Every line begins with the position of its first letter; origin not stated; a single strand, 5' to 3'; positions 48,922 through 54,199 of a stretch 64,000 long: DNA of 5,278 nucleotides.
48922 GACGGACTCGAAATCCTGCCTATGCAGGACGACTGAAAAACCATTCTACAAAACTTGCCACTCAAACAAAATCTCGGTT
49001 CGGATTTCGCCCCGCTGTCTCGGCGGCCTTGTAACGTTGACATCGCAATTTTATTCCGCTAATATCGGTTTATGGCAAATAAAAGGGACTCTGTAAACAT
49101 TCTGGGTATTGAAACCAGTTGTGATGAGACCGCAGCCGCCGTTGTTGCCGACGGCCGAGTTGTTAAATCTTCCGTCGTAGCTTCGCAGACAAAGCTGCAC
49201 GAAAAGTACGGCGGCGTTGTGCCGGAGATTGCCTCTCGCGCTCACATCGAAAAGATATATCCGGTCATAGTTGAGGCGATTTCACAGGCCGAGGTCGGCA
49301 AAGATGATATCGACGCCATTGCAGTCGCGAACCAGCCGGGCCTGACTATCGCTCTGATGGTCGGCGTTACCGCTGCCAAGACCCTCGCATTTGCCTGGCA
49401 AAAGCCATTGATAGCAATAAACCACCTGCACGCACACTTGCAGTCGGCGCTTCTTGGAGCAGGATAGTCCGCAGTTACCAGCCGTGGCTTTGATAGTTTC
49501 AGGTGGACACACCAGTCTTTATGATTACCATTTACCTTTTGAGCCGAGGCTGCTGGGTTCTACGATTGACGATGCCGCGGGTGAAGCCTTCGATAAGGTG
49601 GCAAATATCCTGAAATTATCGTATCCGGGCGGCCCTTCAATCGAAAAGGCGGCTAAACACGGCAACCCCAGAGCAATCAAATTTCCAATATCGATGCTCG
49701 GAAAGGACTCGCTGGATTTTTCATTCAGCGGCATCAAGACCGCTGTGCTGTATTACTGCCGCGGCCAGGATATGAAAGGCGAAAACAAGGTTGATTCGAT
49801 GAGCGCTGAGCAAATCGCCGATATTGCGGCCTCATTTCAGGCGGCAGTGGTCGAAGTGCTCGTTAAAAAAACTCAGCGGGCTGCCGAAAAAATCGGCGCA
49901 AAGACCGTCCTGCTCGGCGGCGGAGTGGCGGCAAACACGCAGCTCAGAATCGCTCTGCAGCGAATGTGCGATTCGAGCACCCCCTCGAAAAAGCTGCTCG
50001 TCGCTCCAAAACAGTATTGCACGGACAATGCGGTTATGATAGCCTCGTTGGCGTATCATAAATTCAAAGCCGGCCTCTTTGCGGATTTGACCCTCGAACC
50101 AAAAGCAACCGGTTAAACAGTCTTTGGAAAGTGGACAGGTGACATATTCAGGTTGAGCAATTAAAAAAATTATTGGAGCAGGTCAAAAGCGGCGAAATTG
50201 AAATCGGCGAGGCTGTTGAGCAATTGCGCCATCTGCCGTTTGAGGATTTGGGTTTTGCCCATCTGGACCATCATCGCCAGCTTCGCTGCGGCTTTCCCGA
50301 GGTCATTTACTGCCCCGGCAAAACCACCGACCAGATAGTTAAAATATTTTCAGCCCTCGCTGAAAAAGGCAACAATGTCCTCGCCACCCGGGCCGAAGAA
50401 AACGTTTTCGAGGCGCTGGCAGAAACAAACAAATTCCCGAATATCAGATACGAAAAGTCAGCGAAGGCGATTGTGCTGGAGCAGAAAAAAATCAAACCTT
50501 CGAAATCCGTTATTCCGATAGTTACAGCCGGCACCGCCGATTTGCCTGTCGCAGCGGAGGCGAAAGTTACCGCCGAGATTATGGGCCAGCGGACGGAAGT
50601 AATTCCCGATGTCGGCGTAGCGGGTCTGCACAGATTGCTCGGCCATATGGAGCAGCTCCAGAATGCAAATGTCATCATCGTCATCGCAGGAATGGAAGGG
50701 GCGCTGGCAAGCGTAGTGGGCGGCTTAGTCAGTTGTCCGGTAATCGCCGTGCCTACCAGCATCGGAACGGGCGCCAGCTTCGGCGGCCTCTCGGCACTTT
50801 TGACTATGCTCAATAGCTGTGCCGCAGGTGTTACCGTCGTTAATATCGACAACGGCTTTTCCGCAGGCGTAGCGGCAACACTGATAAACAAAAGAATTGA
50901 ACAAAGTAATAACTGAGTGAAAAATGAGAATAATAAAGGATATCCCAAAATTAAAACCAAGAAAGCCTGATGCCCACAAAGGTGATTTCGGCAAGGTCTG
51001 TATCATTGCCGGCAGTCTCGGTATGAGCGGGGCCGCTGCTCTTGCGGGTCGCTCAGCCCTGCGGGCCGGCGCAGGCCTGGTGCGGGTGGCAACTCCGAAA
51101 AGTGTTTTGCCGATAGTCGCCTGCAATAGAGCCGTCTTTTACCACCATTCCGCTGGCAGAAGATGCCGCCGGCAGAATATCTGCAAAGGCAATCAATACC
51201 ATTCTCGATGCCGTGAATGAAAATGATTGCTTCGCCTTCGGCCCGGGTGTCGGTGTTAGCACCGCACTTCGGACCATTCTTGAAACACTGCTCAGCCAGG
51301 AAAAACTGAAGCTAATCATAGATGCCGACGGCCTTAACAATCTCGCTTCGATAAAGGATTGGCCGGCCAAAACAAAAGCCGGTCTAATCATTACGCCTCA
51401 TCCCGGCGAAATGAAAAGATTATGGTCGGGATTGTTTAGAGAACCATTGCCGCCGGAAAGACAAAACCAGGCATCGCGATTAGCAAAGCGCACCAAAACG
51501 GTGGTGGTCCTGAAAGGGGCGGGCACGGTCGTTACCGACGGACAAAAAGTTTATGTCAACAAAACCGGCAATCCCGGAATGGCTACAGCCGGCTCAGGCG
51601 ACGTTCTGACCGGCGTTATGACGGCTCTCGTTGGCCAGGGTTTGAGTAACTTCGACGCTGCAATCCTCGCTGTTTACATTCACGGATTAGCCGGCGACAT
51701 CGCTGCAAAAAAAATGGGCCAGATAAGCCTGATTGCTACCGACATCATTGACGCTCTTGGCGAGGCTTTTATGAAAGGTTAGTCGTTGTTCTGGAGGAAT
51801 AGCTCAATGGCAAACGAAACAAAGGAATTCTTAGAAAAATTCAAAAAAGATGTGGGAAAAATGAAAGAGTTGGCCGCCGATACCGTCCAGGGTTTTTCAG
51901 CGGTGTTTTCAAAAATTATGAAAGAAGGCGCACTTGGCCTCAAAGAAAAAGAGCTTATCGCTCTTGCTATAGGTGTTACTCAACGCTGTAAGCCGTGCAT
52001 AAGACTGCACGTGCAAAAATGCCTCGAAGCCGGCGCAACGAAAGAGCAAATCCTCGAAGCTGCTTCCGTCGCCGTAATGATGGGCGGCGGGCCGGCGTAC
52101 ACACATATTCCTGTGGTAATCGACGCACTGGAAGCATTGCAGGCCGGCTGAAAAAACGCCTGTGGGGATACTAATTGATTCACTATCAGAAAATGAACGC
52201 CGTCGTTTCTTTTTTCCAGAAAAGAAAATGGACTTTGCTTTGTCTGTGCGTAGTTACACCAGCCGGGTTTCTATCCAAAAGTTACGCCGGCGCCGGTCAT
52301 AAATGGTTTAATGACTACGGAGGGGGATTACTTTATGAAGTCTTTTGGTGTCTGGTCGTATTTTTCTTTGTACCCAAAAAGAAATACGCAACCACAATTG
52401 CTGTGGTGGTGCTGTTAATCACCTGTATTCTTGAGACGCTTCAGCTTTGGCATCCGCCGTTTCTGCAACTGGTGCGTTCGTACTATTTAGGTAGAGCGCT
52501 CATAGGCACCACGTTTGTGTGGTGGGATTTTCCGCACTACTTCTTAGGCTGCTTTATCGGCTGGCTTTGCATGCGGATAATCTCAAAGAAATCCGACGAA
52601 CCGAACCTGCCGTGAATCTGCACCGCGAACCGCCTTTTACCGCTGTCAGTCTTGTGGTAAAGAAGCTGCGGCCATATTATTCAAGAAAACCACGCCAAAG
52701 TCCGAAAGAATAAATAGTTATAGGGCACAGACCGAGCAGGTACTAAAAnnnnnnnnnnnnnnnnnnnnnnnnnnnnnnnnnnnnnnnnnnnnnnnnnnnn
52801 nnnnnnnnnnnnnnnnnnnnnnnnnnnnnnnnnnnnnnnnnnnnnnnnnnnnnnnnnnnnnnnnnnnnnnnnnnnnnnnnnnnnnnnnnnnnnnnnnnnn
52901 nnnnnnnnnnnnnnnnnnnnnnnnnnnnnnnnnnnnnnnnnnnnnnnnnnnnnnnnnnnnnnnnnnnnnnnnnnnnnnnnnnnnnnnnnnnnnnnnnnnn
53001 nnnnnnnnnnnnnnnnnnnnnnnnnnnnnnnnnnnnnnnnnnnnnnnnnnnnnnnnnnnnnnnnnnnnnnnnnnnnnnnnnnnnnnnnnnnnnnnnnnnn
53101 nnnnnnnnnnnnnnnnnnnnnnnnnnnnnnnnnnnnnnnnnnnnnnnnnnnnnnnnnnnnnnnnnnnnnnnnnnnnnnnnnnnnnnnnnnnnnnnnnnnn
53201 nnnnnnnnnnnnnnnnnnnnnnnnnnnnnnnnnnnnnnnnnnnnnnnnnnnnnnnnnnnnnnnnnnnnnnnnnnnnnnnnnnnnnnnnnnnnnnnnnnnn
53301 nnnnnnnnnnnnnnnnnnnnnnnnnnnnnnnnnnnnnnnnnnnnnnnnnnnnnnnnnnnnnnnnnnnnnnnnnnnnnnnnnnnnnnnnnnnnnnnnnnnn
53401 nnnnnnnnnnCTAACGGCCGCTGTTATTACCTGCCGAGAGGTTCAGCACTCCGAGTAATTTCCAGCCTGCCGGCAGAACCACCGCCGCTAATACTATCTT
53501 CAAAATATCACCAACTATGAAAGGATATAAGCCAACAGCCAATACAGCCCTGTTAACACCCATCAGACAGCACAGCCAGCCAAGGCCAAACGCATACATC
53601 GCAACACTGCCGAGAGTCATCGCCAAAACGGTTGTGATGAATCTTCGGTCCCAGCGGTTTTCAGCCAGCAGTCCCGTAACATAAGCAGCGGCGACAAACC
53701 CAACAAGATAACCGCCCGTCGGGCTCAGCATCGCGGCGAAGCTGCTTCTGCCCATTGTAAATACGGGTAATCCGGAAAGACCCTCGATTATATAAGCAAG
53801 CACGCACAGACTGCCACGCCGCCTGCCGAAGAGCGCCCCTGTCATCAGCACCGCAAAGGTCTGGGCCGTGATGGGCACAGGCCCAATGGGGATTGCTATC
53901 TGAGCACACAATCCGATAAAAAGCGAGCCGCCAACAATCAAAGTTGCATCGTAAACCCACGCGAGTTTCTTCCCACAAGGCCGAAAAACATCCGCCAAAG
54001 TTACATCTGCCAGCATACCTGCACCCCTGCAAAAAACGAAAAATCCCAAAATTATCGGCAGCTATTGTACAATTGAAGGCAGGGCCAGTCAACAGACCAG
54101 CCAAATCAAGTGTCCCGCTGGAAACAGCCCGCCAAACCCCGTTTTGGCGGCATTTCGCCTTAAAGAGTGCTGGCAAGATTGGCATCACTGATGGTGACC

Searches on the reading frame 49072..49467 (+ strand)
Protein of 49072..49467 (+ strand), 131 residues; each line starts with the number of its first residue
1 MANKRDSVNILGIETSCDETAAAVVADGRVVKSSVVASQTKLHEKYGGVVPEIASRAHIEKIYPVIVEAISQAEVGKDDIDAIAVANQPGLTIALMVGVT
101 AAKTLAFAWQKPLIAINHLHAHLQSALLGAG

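Call 72: search_protein_families(library=pfam, proteins=[window:49072-49467:+], max_evalue=0.001)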
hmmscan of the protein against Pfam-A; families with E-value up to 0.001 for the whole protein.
window:49072-49467:+ (131 aa): 1 family
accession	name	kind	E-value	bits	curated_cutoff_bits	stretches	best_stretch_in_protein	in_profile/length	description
PF00814.31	TsaD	-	6e-38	131.5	24.8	1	33-128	4-99/264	tRNA N6-adenosine threonylcarbamoyltransferase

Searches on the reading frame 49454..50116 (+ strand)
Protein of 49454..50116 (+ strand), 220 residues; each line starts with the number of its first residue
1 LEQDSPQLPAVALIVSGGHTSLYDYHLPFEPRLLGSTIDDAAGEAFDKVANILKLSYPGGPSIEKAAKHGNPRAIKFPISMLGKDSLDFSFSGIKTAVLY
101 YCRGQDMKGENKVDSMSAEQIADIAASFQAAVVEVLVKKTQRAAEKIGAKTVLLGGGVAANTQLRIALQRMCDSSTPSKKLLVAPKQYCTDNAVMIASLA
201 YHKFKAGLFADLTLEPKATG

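Call 66: search_protein_families(library=pfam, proteins=[window:49454-50116:+], max_evalue=0.00001)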
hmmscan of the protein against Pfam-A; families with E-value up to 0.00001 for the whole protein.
window:49454-50116:+ (220 aa): 2 families
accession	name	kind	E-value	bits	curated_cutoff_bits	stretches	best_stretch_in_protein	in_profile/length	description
PF00814.31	TsaD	-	1.4e-47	163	24.8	1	5-197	103-263/264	tRNA N6-adenosine threonylcarbamoyltransferase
PF22521.2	HypF_C_2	-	6.5e-08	33.1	27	1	114-174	159-219/241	Carbamoyltransferase, Kae1-like Domain, second subdomain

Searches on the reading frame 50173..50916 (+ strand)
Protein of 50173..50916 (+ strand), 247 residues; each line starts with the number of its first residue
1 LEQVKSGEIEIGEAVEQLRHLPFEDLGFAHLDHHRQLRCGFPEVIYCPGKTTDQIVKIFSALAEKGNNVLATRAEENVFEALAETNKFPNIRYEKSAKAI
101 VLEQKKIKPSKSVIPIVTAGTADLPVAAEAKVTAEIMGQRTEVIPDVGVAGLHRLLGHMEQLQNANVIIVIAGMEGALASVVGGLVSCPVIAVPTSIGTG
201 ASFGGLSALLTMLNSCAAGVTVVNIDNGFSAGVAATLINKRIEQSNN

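Call 66: search_protein_families(library=pfam, proteins=[window:50173-50916:+], max_evalue=0.00001)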
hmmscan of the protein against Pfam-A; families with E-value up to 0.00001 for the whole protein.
window:50173-50916:+ (247 aa): 1 family
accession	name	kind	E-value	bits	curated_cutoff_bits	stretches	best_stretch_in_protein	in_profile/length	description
PF00731.26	AIRC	-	3.9e-12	46.4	30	1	115-238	3-126/148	AIR carboxylase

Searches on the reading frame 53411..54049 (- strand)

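Call 66: search_protein_families(library=pfam, proteins=[window:53411-54049:-], max_evalue=0.00001)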
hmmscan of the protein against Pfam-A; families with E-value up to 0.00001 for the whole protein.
window:53411-54049:- (212 aa): 1 family
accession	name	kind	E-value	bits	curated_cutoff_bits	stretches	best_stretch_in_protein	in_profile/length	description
PF02632.19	BioY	-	1.1e-40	139.3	25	1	55-196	1-139/140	BioY family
